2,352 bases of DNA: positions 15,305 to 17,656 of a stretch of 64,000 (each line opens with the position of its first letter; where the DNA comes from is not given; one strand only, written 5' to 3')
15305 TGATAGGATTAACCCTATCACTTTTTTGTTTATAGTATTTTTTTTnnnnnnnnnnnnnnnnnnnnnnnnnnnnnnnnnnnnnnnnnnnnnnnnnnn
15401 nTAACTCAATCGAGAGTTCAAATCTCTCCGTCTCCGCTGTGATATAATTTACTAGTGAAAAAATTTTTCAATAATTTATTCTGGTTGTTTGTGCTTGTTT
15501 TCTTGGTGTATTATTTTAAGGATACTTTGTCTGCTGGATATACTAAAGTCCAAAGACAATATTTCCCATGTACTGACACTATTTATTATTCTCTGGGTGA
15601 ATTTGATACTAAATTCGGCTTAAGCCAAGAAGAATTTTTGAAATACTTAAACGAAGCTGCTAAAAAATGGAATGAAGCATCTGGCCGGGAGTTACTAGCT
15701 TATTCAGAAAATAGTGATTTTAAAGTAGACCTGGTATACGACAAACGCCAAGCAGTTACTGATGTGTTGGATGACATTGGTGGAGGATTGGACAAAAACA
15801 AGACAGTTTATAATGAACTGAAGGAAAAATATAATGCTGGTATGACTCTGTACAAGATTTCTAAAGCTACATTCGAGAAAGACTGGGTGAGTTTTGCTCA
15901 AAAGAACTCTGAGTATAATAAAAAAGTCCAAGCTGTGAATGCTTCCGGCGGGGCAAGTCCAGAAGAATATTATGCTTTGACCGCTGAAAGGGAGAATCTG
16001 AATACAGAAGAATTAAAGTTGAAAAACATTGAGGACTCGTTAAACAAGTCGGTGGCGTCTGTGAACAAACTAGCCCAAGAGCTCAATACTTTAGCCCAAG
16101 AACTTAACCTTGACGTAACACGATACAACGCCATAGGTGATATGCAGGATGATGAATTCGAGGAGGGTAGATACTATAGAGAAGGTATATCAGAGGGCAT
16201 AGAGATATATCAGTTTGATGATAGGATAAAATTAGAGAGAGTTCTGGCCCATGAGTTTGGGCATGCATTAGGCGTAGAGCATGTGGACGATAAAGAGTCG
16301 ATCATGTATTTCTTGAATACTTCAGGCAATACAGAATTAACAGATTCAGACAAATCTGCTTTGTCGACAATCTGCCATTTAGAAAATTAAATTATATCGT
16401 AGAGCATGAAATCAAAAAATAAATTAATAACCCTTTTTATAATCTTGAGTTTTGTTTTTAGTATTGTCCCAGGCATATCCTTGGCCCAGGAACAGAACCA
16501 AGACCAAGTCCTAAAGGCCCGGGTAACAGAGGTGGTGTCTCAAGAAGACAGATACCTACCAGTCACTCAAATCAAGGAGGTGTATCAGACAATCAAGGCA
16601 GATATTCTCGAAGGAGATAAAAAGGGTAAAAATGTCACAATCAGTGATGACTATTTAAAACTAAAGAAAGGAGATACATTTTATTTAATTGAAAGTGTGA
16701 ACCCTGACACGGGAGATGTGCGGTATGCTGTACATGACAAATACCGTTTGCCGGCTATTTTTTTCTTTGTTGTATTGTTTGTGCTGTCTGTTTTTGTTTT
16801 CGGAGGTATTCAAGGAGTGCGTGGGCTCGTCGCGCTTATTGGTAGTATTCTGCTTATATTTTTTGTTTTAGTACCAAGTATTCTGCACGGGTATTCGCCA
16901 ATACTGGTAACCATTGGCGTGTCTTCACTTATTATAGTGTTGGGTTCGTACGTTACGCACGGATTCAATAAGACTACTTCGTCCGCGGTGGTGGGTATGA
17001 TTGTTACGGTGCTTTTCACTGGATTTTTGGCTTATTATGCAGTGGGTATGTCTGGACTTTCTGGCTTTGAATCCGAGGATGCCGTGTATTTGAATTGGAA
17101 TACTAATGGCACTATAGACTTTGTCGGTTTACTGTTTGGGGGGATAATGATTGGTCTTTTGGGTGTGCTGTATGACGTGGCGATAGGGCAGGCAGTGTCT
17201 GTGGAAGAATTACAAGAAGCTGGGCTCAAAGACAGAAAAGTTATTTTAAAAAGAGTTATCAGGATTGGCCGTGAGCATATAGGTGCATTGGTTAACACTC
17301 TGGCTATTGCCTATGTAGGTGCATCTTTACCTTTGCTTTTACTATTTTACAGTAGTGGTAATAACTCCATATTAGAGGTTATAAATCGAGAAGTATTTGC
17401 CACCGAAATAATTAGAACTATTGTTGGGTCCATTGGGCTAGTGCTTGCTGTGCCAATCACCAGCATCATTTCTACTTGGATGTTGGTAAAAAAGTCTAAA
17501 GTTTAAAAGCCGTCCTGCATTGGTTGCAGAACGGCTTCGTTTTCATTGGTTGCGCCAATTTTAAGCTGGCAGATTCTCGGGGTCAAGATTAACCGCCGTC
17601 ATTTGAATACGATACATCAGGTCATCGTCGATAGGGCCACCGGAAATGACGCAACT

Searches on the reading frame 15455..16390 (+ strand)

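Call 87: search_protein_families(library=pfam, proteins=[window:15455-16390:+], max_evalue=0.00001)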
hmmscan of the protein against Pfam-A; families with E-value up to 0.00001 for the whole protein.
window:15455-16390:+ (311 aa): 1 family
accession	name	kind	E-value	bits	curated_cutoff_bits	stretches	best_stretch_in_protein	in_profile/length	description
PF00413.30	Peptidase_M10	-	9.5e-11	42.3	24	1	216-304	102-155/159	Matrixin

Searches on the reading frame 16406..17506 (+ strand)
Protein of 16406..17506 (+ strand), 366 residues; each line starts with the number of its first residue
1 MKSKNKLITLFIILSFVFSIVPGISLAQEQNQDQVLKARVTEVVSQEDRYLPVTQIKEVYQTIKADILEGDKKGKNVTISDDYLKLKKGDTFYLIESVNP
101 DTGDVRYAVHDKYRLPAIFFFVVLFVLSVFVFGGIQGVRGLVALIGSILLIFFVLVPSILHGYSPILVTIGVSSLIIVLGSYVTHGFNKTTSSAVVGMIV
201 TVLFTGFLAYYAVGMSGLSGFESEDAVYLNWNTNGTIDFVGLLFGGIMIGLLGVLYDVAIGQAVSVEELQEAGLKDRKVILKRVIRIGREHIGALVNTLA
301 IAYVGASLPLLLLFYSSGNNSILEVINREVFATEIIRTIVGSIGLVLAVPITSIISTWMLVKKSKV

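Call 88: search_protein_families(library=pfam, proteins=[window:16406-17506:+], max_evalue=0.00001)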
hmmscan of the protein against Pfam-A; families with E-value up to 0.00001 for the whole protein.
window:16406-17506:+ (366 aa): 1 family
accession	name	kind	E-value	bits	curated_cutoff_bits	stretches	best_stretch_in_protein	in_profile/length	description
PF07907.16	YibE_F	-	1.5e-63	215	27.2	1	118-358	1-241/241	YibE/F-like protein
